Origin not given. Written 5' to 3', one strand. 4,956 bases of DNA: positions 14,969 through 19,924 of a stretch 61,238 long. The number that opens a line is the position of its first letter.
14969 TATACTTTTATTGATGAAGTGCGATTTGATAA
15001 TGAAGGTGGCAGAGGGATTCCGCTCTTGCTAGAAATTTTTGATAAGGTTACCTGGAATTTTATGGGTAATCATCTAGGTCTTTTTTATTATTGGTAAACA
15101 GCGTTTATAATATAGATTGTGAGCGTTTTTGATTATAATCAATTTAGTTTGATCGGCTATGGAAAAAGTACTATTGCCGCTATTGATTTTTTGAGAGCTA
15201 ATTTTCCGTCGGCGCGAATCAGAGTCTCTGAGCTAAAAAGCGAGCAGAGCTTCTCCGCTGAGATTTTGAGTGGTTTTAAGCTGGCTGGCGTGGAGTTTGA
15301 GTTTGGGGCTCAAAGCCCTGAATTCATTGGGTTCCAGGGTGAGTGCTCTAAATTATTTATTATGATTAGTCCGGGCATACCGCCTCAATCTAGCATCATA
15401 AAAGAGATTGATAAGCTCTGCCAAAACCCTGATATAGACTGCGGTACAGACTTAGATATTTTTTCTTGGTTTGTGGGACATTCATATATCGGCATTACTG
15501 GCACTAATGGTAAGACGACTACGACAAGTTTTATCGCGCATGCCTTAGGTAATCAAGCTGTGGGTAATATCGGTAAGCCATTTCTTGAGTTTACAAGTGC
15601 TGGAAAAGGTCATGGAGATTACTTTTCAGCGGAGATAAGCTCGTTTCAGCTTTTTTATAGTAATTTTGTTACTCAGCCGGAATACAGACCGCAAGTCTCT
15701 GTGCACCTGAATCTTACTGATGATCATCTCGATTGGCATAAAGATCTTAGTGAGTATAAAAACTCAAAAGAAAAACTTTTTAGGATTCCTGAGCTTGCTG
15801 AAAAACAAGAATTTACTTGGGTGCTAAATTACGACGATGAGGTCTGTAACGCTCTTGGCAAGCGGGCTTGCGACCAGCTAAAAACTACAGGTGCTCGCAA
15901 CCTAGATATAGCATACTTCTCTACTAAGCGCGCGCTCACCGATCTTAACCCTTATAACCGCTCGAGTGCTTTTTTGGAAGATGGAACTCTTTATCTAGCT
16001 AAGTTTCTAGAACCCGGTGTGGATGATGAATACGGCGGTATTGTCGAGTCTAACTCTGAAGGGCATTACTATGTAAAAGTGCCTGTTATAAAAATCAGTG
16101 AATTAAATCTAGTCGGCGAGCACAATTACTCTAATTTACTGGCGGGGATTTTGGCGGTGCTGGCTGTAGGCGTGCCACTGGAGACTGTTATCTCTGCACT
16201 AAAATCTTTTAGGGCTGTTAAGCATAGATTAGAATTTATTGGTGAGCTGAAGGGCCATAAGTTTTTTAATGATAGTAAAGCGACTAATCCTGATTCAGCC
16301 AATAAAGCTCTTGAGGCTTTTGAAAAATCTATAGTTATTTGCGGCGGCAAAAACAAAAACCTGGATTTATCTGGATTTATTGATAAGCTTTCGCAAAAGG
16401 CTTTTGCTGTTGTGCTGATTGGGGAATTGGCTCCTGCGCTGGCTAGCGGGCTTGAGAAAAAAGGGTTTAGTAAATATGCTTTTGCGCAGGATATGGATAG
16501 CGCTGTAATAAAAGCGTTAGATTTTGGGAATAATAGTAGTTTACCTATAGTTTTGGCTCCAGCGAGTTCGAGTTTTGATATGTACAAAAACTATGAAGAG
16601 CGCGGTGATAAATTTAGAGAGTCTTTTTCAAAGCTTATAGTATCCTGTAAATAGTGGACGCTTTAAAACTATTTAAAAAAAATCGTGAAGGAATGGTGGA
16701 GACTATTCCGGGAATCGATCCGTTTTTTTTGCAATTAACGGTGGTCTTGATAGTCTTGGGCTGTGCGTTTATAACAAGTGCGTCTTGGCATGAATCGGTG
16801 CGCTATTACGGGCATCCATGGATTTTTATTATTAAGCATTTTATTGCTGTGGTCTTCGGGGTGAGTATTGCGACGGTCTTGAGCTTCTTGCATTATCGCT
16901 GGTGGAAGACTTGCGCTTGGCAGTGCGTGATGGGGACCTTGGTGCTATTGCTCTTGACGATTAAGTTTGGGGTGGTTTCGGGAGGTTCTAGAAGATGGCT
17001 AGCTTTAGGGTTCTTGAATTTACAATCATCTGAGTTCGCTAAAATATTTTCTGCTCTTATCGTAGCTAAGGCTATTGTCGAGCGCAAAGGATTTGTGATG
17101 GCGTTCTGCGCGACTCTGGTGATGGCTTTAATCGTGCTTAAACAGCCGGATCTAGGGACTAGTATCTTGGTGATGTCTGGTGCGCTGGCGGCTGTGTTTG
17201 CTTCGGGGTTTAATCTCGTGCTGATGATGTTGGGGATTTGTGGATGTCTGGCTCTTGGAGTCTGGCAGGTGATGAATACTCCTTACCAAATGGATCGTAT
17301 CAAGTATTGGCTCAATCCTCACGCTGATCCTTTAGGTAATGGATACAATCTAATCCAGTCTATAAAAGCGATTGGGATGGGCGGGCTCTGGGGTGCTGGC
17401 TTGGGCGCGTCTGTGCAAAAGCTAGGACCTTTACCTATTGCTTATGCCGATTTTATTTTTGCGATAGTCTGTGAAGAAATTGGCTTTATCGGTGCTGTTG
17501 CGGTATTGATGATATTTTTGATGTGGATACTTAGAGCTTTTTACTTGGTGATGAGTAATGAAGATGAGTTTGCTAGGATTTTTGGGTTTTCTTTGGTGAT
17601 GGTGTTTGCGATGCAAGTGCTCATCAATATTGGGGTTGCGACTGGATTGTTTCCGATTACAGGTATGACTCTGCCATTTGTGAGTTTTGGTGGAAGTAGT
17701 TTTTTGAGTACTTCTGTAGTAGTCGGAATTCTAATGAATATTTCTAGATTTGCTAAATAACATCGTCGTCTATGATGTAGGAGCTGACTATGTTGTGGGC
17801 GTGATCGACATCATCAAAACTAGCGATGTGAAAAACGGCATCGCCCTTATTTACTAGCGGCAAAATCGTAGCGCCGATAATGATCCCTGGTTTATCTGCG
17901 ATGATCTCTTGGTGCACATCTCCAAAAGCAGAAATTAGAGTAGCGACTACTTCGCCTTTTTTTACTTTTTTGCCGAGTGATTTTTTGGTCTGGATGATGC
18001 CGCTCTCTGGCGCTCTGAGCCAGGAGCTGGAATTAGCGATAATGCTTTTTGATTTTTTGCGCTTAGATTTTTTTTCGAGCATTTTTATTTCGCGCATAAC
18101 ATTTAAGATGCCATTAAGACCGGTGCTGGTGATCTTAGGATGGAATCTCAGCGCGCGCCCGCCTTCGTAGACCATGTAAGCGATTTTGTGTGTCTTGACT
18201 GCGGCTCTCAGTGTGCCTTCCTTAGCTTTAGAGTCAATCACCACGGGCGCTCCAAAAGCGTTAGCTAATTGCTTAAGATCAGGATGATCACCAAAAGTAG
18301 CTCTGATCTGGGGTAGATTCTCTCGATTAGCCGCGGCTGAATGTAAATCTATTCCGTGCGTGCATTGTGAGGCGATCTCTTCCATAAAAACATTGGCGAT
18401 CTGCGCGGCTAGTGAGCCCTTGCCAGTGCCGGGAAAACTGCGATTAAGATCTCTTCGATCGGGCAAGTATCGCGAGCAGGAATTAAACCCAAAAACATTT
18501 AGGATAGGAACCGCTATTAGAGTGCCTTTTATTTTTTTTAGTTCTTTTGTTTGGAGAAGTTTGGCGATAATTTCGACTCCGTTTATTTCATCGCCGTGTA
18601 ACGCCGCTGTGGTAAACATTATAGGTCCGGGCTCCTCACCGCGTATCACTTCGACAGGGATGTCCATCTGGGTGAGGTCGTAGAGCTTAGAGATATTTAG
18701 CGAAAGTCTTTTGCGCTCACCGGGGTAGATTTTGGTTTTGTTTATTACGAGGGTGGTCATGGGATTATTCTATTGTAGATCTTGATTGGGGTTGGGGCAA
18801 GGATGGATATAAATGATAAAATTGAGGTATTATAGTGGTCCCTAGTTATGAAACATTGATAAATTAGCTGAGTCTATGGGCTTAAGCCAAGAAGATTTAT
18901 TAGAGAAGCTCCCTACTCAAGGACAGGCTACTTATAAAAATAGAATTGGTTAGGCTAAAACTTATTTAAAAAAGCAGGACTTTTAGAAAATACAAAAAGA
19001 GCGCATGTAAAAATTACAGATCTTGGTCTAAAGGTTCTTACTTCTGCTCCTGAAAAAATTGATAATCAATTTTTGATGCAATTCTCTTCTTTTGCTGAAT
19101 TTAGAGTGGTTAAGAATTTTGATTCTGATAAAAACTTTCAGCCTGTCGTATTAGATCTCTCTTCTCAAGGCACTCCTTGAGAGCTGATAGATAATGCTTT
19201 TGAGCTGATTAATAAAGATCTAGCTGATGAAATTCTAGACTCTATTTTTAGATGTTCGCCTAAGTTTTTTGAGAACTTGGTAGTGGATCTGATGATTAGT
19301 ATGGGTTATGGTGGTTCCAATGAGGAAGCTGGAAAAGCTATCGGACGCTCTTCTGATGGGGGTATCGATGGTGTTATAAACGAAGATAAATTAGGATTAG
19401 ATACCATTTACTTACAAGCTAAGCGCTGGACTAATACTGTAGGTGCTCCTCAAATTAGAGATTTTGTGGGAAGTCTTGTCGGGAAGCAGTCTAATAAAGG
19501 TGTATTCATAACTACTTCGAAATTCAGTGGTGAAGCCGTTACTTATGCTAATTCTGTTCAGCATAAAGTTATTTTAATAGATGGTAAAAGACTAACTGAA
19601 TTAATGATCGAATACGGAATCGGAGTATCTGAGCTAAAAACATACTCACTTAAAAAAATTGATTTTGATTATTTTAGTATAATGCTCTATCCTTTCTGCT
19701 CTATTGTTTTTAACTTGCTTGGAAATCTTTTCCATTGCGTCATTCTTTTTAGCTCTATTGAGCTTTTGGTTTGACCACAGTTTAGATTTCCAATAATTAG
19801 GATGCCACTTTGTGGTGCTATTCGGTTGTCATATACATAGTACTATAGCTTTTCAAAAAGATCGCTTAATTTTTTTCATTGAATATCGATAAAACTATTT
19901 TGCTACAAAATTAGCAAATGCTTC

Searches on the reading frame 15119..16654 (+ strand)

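Call 25: search_protein_families(library=pfam, proteins=[window:15119-16654:+], max_evalue=0.001)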
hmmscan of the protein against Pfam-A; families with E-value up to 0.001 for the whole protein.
window:15119-16654:+ (511 aa): 2 families
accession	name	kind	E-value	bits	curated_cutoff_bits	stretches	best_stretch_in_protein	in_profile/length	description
PF08245.18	Mur_ligase_M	-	5.9e-20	72.5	24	1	126-346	1-199/200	Mur ligase middle domain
PF02875.26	Mur_ligase_C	-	5.6e-11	43.8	28.4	1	369-468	1-113/127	Mur ligase, glutamate ligase domain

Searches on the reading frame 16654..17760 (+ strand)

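Call 25: search_protein_families(library=pfam, proteins=[window:16654-17760:+], max_evalue=0.001)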
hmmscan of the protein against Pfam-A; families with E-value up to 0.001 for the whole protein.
window:16654-17760:+ (368 aa): 1 family
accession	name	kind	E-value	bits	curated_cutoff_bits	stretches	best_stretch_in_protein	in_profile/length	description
PF01098.24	FTSW_RODA_SPOVE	-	4.7e-88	296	26.4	1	28-367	6-354/356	Cell cycle protein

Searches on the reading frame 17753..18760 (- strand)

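Call 25: search_protein_families(library=pfam, proteins=[window:17753-18760:-], max_evalue=0.001)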
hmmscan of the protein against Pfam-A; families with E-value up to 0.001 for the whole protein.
window:17753-18760:- (335 aa): 1 family
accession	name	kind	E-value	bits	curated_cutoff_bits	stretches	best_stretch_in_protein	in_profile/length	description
PF24827.1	AstE_AspA_cat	-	1.4e-38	132.9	25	1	45-225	2-192/192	Succinylglutamate desuccinylase/Aspartoacylase catalytic domain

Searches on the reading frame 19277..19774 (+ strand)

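Call 26: search_protein_families(library=pfam, proteins=[window:19277-19774:+], max_evalue=0.001)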
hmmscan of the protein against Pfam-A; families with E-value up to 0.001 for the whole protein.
window:19277-19774:+ (165 aa): 3 families
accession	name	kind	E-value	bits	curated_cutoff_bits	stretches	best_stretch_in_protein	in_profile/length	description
PF04471.18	Mrr_cat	-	2.5e-30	105.4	21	1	2-110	13-115/115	Restriction endonuclease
PF22722.2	NA-iREase1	-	6.7e-06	26.5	27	1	25-106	22-104/106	NACHT-associated inactive Restriction Endonuclease 1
PF13156.12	Mrr_cat_2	-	9.2e-06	26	22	1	24-113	26-117/127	Restriction endonuclease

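Call 53: search_protein_families(library=padloc, proteins=[window:19277-19774:+], max_evalue=0.001)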
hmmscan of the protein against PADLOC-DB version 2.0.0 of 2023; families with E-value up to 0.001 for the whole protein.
window:19277-19774:+ (165 aa): 8 families
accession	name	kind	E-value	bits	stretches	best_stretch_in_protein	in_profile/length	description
PDLC03657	mREase_IV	-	4.3e-52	175.4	1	1-134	180-315/317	Type IV methyl-directed restriction enzyme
PDLC04796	PDC-S02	-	1.3e-16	58.6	1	2-134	252-380/390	-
PDLC04819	PDC-S02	-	4.7e-15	53.6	1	2-113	205-309/334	-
PDLC04806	PDC-S02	-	7e-14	49.8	1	1-113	193-303/324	-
PDLC03663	mREase_IV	-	3.3e-07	27.4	1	24-112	437-525/544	Type IV methyl-directed restriction enzyme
PDLC04815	PDC-S02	-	3e-06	24.8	1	25-111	231-319/346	-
PDLC03206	mREase_II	-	0.00011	18.9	1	13-108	294-394/434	Type II methyl-directed restriction enzyme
PDLC03203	mREase_II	-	0.00055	17.2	1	36-116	298-377/393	Type II methyl-directed restriction enzyme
